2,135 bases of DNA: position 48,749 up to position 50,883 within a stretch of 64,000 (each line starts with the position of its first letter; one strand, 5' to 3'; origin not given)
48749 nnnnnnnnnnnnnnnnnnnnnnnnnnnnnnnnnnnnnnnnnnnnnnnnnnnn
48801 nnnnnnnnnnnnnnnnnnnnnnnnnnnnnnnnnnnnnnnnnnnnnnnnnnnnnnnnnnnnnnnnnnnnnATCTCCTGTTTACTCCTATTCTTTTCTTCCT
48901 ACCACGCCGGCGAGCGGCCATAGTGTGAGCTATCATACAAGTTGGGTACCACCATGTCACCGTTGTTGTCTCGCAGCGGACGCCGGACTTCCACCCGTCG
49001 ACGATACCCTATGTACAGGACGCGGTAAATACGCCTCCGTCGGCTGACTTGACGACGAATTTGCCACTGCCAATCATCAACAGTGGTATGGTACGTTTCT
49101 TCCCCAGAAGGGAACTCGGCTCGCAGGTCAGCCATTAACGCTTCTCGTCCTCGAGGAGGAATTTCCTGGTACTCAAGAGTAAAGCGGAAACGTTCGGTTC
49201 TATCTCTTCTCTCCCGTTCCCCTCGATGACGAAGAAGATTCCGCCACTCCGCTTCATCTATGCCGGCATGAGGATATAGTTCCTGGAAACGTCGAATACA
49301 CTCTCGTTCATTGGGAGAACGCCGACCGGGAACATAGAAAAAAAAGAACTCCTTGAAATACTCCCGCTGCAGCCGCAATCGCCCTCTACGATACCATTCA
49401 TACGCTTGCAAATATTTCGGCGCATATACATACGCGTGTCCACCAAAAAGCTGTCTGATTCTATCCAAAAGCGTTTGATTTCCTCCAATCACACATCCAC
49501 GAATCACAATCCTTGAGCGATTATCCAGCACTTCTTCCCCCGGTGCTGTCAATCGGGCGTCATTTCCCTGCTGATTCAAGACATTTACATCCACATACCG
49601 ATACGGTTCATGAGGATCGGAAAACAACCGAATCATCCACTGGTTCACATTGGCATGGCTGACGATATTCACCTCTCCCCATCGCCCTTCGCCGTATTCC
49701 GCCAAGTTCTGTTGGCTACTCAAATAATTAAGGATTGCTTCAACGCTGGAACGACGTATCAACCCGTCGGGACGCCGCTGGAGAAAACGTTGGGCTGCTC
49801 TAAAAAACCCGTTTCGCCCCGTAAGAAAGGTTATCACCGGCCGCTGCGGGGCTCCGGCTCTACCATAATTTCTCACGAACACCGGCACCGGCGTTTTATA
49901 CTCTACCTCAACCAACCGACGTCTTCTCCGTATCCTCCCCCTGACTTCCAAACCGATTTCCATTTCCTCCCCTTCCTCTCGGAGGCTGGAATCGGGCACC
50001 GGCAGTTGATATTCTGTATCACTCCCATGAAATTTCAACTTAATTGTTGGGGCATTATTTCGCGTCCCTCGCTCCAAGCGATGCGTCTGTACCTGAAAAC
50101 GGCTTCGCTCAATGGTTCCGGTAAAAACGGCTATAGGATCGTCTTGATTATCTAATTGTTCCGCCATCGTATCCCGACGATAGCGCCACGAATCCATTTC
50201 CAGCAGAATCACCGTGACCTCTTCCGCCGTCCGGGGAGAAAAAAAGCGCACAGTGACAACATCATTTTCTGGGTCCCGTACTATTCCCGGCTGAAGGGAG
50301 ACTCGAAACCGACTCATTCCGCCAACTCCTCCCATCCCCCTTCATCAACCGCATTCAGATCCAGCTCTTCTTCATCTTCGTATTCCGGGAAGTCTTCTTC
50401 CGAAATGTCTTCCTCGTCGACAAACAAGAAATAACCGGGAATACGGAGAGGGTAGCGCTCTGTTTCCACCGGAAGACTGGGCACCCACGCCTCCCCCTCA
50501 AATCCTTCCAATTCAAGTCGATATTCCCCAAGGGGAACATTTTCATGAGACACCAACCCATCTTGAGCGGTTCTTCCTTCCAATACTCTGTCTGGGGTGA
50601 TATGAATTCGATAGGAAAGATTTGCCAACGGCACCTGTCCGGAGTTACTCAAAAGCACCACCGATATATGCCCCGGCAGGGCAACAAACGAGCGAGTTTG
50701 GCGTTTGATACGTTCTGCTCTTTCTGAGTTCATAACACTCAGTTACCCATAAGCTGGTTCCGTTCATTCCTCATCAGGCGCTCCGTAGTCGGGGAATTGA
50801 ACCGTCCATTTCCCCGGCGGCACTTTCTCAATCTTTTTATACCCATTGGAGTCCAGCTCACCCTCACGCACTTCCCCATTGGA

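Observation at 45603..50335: Two Arg-rich orphan proteins with a DUF1795 chaperone and a downstream lipoprotein: likely new effector/immunity content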

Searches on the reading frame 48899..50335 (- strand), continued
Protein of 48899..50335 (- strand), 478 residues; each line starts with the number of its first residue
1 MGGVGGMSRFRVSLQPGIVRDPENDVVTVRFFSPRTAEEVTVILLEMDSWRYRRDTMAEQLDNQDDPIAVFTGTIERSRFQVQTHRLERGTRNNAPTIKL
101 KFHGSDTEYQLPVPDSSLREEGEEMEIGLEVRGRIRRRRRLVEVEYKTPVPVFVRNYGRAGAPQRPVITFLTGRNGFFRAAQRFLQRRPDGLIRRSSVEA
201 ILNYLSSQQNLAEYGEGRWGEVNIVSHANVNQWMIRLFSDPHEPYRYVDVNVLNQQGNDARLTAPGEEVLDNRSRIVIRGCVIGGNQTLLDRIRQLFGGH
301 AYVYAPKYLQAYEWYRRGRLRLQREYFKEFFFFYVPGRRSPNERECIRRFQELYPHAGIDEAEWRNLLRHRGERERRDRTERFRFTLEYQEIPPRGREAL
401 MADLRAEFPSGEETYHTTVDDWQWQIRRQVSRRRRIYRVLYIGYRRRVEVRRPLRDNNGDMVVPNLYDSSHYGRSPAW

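Call 77: find_encoding_contigs(protein=P0024, flank=8000, max_places=1)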
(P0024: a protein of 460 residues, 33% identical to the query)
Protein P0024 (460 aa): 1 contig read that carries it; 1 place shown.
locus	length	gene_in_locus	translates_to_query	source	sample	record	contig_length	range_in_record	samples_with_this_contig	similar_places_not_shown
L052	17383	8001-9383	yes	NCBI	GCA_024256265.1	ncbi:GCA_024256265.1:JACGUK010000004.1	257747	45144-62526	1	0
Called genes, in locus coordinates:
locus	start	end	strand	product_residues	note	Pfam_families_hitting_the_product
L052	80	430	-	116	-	-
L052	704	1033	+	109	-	-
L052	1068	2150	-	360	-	PF00899:ThiF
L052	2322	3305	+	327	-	PF13404:HTH_AsnC-type (weak), PF22451:NirdL-like_HTH, PF01037:AsnC_trans_reg (faint), PF17805:AsnC_trans_reg2, PF22451:NirdL-like_HTH (weak), PF17805:AsnC_trans_reg2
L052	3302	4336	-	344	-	PF04055:Radical_SAM, PF13353:Fer4_12 (weak), PF13186:SPASM (weak)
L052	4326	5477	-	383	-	PF04055:Radical_SAM, PF13353:Fer4_12, PF13186:SPASM (weak)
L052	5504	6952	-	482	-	PF00587:tRNA-synt_2b, PF03129:HGTP_anticodon, PF09180:ProRS-C_1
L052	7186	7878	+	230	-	PF01471:PG_binding_1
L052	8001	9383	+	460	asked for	-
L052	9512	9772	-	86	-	-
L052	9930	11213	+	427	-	PF27218:MJ0043_C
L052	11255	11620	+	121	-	-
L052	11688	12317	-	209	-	-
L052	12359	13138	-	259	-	PF01135:PCMT, PF08704:GCD14, PF01596:Methyltransf_3 (weak), PF13847:Methyltransf_31, PF08241:Methyltransf_11 (weak), PF08242:Methyltransf_12 (faint), PF13578:Methyltransf_24 (weak), PF13649:Methyltransf_25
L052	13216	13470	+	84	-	PF01938:TRAM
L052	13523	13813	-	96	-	-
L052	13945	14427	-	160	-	PF00210:Ferritin, PF02915:Rubrerythrin (weak)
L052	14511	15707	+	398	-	PF21572:Nop5_56-rel_N_Arc, PF01798:Nop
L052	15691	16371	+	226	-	PF01269:Fibrillarin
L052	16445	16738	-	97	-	PF08734:GYD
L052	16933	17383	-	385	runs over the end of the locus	PF02005:TRM, PF02475:TRM5-TYW2_MTfase (weak)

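Call 81: search_protein_families(library=pfam, proteins=[L050:7310-7990:+, L051:4301-4951:+, L052:7186-7878:+, L050:9452-11110:+, L050:11773-13272:+, L051:6909-7451:+], max_evalue=0.01)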
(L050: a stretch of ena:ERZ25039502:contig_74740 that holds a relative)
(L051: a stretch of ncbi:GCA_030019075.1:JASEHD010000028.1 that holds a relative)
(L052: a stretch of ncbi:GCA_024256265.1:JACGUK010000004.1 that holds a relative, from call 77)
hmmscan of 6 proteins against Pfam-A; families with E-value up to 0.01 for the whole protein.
L050:7310-7990:+ (226 aa): 1 family
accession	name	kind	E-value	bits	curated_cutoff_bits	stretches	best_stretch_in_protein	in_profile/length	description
PF01471.23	PG_binding_1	-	2.4e-09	37.7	23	1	174-220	11-57/57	Putative peptidoglycan binding domain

L051:4301-4951:+ (216 aa): 2 families
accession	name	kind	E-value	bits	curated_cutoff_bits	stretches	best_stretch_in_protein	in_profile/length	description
PF01471.23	PG_binding_1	-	2.4e-14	53.7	23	1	157-210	4-57/57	Putative peptidoglycan binding domain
PF01476.26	LysM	-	5.4e-05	23.5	20.9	0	5-27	1-23/43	LysM domain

L052:7186-7878:+ (230 aa): 2 families
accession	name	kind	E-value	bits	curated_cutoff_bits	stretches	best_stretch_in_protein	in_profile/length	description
PF01471.23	PG_binding_1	-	1.5e-14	54.3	23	1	9-77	2-57/57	Putative peptidoglycan binding domain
PF09374.15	PG_binding_3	-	0.00019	22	24.6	0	47-78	2-32/76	Predicted Peptidoglycan domain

L050:9452-11110:+ (552 aa): 8 families
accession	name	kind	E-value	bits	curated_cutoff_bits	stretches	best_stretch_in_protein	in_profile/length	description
PF13620.12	CarboxypepD_reg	-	2.6e-09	37.7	32.3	1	437-488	5-57/82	Carboxypeptidase regulatory-like domain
PF00691.25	OmpA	-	1.5e-06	28.9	27.2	1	58-131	1-66/98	OmpA family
PF17802.7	SpaA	-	2.3e-05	24.9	23.1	0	439-480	8-53/91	Prealbumin-like fold domain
PF17210.9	SdrD_B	-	4.5e-05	24.1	29.7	1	440-520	18-101/112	SdrD B-like domain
PF24025.1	Ig_DR_A0283-like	-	0.0001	23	27.1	1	435-490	10-67/102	DR_A0283-like, Ig-like domain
PF17789.7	MG4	-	0.00075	20.1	24.7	1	433-480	17-65/95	Macroglobulin domain MG4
PF02369.22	Big_1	-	0.0073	16.8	34.9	0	434-473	21-64/93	Bacterial Ig-like domain (group 1)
PF11974.14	bMG3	-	0.0079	16.6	34.9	0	442-476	24-59/103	Bacterial alpha-2-macroglobulin MG3 domain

L050:11773-13272:+ (499 aa): 1 family
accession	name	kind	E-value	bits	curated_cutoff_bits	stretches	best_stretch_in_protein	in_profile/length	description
PF13354.11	Beta-lactamase2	-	5e-05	23.2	22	0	274-397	72-174/214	Beta-lactamase enzyme family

L051:6909-7451:+ (180 aa): 2 families
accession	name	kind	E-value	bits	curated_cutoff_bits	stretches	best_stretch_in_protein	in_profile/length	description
PF05036.18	SPOR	-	1.8e-06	28.6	21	1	107-163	2-61/76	SPOR domain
PF24680.1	SH3_Hsr9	-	0.0066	16.7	27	0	82-149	32-102/116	Hsr-9 Tudor domain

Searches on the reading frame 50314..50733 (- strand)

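Call 3: search_protein_families(library=pfam, proteins=[window:50314-50733:-], max_evalue=0.1)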
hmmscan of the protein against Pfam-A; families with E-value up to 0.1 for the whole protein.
window:50314-50733:- (139 aa): 1 family
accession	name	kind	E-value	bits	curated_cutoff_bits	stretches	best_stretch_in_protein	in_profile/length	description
PF17802.7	SpaA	-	0.081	13.5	23.1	0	29-74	9-57/91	Prealbumin-like fold domain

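Call 6: search_protein_families(library=ncbifam, proteins=[window:50314-50733:-], max_evalue=0.1)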
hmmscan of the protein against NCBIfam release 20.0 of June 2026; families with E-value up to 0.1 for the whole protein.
window:50314-50733:- (139 aa): 1 family
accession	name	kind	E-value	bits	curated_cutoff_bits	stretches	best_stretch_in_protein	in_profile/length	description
NF008110.0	PRK10857.1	equivalog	0.042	13.6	275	1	19-73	11-67/164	Fe-S cluster assembly transcriptional regulator IscR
